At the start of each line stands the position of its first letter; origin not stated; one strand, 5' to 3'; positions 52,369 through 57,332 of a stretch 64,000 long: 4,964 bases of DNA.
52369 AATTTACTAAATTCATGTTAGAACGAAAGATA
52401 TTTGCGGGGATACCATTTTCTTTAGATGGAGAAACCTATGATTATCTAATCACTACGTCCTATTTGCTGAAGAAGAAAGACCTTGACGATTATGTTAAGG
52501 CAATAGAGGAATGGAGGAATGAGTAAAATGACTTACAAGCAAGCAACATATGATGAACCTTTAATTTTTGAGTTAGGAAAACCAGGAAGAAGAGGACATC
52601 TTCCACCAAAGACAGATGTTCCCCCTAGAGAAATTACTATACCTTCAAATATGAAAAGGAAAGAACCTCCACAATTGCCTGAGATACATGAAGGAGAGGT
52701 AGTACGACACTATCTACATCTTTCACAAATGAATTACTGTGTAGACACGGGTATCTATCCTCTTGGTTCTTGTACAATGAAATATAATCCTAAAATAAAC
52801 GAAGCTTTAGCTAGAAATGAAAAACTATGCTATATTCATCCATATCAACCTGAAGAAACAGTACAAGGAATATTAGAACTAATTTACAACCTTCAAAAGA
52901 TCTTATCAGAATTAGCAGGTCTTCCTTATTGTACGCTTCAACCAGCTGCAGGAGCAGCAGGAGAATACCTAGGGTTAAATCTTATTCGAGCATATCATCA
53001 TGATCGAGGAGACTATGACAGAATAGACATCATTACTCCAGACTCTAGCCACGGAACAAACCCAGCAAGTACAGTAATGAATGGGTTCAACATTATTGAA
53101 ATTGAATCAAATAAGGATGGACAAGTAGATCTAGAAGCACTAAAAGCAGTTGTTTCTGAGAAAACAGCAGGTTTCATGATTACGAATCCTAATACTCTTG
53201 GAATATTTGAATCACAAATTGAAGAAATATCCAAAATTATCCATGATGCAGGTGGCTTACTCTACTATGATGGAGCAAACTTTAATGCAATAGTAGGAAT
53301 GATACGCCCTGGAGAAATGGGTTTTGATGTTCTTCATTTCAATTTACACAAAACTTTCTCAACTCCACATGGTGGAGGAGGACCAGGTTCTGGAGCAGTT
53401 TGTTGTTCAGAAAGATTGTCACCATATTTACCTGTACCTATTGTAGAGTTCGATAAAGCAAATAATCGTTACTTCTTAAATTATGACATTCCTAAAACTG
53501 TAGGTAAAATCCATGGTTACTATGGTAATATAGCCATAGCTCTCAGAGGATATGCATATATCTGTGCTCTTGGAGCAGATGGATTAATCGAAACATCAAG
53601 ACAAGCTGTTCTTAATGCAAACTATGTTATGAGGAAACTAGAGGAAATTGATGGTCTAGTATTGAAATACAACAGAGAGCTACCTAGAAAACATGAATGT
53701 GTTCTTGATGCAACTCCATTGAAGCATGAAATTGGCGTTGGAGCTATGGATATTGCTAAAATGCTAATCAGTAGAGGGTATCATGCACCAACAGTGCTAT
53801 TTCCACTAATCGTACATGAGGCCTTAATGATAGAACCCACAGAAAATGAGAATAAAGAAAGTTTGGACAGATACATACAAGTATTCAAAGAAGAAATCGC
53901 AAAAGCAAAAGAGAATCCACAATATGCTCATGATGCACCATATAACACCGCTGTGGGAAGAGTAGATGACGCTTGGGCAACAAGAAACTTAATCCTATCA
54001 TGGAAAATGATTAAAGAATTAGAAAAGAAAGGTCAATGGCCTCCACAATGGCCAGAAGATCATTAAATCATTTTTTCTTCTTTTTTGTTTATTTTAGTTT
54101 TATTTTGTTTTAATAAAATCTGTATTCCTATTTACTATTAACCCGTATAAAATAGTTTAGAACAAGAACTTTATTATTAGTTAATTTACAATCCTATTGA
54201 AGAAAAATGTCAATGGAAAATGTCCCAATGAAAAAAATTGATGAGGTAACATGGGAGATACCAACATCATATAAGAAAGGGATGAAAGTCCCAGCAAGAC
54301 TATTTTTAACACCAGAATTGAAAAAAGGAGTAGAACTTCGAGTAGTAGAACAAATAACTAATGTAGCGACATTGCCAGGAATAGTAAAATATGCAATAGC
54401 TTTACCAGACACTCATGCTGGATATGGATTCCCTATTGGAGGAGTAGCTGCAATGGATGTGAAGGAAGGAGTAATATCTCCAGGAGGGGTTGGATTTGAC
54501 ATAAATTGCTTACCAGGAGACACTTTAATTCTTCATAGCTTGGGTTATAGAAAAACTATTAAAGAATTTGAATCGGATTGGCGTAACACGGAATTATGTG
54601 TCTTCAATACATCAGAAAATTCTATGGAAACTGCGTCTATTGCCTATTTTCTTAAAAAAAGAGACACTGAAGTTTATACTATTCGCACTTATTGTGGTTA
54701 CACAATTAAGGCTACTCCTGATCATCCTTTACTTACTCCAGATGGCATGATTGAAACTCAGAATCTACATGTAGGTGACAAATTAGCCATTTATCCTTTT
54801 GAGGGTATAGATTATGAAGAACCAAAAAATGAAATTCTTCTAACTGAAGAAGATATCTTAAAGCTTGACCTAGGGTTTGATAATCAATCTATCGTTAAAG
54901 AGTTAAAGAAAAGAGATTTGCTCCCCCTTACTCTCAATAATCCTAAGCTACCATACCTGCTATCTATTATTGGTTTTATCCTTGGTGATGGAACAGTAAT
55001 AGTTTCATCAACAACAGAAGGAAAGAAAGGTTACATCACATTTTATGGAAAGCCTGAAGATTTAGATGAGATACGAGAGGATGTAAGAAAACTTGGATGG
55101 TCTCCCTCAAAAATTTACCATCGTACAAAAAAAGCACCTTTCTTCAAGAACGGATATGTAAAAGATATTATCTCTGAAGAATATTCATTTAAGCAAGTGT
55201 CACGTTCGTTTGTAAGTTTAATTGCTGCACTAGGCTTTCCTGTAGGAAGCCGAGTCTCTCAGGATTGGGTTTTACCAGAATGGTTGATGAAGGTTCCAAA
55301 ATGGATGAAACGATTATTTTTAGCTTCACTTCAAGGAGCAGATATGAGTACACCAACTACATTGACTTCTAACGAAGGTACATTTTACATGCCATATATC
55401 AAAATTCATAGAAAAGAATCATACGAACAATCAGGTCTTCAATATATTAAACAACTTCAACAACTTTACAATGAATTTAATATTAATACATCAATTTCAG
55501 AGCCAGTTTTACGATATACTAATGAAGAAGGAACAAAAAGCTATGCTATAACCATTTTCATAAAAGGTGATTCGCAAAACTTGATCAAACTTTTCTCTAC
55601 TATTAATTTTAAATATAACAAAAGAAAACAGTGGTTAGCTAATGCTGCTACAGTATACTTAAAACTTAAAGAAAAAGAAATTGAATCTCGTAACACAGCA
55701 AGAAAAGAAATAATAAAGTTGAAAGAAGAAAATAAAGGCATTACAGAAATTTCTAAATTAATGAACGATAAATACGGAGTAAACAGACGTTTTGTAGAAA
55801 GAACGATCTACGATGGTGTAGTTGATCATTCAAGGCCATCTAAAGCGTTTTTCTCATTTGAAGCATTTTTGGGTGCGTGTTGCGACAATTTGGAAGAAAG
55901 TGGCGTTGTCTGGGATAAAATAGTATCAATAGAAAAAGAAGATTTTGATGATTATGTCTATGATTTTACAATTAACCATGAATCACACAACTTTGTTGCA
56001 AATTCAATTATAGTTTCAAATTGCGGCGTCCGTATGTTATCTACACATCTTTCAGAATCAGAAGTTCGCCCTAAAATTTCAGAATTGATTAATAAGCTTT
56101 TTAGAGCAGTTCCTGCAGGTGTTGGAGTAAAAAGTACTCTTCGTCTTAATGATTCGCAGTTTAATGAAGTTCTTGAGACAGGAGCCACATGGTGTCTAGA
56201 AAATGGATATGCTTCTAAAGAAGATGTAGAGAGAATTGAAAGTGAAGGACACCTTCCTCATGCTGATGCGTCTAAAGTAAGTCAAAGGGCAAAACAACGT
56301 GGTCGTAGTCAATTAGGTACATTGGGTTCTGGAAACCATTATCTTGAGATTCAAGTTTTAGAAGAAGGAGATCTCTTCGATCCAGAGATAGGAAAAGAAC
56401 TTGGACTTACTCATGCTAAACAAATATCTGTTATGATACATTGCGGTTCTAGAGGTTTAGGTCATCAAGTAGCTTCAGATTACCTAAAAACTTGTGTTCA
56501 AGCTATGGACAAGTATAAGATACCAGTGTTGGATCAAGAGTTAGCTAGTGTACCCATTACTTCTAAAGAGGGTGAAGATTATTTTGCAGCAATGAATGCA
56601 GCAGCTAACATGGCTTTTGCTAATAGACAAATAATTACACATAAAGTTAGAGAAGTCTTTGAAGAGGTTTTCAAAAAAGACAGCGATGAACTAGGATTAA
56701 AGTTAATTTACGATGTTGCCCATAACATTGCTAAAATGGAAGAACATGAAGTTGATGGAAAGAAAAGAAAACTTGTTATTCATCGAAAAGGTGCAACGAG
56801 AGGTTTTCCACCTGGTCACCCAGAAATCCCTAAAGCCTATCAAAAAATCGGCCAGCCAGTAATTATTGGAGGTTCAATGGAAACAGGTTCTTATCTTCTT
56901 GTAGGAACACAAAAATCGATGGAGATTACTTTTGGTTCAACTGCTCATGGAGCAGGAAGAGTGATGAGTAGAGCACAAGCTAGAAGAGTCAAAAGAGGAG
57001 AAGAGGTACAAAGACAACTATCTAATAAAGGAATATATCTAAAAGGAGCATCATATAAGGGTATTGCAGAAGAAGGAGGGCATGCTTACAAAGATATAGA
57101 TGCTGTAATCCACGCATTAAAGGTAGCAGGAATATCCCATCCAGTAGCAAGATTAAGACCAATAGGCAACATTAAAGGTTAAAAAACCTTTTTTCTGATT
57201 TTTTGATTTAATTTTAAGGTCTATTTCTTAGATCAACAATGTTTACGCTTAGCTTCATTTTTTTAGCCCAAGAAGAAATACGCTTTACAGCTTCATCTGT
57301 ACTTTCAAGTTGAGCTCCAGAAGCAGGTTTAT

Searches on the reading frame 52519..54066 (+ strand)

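Call 72: search_protein_families(library=pfam, proteins=[window:52519-54066:+], max_evalue=0.00001)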
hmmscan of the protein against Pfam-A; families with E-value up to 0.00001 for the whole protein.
window:52519-54066:+ (515 aa): 3 families
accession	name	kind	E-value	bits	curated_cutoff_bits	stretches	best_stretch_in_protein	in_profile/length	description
PF21478.3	GcvP2_C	-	1.4e-25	90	27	1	360-472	2-114/122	Glycine dehydrogenase, C-terminal domain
PF02347.22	GDC-P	-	1.8e-13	50.6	26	1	40-311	30-290/429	Glycine cleavage system P-protein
PF00266.25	Aminotran_5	-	1.4e-08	34.5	21.5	1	171-285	93-207/371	Aminotransferase class-V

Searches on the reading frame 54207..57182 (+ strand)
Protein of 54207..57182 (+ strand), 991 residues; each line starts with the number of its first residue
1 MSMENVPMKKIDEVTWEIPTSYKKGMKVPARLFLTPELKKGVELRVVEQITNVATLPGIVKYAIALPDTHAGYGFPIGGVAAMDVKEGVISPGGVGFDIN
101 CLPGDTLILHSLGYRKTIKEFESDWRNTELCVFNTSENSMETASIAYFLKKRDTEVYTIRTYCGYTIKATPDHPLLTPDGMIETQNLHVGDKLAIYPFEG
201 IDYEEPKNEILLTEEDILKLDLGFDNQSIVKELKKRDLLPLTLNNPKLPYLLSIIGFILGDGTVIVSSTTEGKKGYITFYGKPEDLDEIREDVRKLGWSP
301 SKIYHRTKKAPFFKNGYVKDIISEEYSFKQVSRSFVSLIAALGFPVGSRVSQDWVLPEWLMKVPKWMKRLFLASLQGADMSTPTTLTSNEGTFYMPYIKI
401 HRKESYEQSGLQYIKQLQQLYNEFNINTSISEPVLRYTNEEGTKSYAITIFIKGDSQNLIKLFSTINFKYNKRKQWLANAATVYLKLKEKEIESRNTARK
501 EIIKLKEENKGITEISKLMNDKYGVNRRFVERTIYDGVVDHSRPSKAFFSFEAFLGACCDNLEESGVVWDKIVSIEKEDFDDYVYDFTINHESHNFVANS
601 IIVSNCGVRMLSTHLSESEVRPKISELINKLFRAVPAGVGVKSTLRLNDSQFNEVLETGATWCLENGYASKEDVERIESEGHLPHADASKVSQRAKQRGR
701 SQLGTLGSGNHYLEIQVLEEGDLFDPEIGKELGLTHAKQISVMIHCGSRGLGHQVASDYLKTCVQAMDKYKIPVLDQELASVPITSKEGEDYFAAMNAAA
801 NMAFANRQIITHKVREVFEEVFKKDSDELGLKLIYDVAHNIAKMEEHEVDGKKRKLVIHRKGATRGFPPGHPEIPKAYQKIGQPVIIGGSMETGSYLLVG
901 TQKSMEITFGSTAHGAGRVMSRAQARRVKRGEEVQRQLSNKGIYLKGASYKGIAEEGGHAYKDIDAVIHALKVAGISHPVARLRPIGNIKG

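Call 72: search_protein_families(library=pfam, proteins=[window:54207-57182:+], max_evalue=0.00001)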
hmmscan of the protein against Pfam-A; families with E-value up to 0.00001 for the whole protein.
window:54207-57182:+ (991 aa): 2 families
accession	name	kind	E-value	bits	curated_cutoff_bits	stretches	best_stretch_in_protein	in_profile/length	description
PF01139.22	RtcB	-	2.1e-164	548.2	27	2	596-991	44-426/426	tRNA-splicing ligase RtcB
PF14890.11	Intein_splicing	-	2.4e-22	79.8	35.8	1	108-605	2-155/155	Intein splicing domain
